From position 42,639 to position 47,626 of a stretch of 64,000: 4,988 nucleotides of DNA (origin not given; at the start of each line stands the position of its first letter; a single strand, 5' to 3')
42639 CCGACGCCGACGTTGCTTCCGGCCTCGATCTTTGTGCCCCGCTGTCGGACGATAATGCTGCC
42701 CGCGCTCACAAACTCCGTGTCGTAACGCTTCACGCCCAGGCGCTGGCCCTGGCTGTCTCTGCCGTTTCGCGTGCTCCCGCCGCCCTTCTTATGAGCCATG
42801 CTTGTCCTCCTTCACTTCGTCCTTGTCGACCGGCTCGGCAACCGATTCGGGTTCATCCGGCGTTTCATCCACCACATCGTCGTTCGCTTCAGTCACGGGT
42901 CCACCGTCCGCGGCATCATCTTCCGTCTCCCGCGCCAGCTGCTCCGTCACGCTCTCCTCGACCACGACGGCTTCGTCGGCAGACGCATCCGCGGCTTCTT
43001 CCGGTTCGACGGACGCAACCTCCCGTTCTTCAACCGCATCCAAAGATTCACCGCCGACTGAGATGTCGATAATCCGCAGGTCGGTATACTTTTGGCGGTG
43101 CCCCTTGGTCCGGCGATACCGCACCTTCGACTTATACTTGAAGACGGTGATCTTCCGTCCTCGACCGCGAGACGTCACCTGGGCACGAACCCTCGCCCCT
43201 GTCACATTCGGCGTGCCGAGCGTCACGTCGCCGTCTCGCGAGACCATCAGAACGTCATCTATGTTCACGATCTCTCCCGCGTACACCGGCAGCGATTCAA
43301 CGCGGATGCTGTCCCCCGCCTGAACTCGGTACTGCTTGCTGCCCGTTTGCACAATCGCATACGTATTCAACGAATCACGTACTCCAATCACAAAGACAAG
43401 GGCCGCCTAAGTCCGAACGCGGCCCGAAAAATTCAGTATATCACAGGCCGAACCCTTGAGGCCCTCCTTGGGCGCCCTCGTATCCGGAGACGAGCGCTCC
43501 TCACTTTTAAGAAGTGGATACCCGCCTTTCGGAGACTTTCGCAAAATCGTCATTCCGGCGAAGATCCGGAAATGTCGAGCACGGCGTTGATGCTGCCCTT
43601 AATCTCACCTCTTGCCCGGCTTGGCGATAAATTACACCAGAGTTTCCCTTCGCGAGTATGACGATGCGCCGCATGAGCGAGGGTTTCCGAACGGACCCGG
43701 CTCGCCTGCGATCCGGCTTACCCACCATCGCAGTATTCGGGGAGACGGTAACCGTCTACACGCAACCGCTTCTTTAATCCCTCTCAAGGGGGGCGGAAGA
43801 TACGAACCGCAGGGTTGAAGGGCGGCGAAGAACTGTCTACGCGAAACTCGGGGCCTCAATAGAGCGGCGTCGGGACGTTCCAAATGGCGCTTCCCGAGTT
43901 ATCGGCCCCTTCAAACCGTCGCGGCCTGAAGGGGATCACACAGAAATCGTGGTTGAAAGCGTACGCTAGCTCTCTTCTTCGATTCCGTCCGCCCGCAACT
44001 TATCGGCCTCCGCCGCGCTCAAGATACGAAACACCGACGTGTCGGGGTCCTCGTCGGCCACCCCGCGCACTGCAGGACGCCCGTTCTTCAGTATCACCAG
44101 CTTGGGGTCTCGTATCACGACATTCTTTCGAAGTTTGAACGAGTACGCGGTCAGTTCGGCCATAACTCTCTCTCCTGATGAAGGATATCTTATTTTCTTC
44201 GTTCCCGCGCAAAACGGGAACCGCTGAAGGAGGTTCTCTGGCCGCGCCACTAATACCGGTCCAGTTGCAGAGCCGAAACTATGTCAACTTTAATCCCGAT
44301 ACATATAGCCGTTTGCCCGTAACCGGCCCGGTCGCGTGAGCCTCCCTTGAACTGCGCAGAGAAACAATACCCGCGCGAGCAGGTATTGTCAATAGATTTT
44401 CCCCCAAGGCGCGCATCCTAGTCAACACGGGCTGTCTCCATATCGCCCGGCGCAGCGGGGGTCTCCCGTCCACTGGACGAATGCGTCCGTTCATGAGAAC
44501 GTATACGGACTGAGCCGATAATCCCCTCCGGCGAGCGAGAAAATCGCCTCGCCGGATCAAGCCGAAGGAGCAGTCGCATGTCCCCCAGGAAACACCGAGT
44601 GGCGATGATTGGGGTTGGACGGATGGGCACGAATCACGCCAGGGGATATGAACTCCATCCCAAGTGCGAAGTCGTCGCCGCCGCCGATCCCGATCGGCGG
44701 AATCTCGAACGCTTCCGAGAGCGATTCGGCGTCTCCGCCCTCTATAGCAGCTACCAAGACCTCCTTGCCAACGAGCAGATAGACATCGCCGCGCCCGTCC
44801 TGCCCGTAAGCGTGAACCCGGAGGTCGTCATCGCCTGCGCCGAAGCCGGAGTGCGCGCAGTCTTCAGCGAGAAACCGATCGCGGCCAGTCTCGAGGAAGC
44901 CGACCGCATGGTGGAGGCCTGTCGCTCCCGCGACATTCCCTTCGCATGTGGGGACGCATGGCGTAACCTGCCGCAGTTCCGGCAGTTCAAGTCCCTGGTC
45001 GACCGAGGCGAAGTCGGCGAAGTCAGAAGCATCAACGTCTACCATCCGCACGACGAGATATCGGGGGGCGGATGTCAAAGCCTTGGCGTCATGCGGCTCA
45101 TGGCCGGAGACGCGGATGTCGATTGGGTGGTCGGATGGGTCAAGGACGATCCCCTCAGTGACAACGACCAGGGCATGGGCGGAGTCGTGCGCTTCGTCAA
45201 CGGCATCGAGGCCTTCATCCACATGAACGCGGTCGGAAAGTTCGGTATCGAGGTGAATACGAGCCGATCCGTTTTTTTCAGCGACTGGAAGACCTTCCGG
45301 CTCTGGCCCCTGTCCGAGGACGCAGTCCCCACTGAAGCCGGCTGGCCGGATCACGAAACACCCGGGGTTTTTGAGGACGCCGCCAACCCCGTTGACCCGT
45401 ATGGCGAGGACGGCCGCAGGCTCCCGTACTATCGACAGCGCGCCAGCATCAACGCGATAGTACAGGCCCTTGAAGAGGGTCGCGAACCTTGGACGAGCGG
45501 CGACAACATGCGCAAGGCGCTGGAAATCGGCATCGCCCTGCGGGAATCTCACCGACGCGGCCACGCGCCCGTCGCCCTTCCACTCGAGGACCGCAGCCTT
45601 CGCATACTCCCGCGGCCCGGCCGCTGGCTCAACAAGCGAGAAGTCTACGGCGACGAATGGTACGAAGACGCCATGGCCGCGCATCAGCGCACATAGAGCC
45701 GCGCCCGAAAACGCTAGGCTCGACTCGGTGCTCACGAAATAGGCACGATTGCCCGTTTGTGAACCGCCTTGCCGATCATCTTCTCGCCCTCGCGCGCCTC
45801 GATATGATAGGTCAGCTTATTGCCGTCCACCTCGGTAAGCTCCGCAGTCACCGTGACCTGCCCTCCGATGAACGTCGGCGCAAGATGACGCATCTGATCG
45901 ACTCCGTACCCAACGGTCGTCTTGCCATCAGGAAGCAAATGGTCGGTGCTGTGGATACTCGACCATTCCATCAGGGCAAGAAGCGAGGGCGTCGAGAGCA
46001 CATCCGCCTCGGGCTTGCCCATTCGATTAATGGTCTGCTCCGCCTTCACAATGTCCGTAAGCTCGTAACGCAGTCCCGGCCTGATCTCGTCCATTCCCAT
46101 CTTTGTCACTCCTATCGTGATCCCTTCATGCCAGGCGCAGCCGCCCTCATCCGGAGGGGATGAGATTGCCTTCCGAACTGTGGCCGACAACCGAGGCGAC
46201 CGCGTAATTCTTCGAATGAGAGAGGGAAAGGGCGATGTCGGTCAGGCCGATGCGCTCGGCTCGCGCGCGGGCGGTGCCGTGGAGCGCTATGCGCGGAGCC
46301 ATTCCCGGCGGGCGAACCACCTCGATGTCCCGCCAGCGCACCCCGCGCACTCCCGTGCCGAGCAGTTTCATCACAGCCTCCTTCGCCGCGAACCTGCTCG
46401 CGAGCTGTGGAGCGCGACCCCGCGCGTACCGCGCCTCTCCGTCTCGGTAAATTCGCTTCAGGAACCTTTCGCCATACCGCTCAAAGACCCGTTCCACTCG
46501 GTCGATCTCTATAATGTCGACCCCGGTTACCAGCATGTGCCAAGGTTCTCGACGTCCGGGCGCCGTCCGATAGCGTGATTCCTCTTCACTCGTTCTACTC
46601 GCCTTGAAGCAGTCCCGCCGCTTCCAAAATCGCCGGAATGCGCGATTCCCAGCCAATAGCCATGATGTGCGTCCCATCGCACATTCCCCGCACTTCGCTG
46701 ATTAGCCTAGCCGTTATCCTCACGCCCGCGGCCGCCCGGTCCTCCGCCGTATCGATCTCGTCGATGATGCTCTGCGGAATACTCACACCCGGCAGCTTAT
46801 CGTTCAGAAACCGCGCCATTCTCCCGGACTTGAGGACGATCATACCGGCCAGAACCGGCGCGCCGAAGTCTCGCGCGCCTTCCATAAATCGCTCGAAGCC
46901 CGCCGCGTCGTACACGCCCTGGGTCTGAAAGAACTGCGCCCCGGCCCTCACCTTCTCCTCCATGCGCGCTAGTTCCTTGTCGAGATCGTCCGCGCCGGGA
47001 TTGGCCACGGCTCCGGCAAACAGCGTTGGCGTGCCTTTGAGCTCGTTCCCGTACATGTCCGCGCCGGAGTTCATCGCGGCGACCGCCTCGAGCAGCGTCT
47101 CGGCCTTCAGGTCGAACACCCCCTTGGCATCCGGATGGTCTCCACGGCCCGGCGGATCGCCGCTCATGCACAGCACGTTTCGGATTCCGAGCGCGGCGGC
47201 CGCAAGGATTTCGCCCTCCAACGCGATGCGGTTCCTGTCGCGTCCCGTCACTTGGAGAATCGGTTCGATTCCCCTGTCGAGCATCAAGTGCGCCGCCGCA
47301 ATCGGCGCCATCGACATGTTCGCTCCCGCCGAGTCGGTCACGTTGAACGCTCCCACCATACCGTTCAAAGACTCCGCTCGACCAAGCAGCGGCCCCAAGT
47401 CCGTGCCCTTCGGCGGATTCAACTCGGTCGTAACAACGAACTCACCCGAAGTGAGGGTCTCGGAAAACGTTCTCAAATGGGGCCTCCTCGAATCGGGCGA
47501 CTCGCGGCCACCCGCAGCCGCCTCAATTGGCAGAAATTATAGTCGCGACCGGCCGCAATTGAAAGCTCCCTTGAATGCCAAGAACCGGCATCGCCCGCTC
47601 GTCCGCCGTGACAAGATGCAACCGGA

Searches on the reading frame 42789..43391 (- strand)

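Call 54: search_protein_families(library=pfam, proteins=[window:42789-43391:-], max_evalue=0.001)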
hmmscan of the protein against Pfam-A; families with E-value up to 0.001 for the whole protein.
window:42789-43391:- (200 aa): 1 family
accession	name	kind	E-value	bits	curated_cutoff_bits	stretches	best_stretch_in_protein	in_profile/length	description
PF00829.26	Ribosomal_L21p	-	3.1e-34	117.6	27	1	11-110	2-99/99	Ribosomal prokaryotic L21 protein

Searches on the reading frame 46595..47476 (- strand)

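Call 54: search_protein_families(library=pfam, proteins=[window:46595-47476:-], max_evalue=0.001)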
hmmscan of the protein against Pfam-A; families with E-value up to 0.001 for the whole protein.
window:46595-47476:- (293 aa): 1 family
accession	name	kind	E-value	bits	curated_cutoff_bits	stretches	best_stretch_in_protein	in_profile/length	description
PF02219.23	MTHFR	-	1.3e-36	126.9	24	1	5-288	3-287/287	Methylenetetrahydrofolate reductase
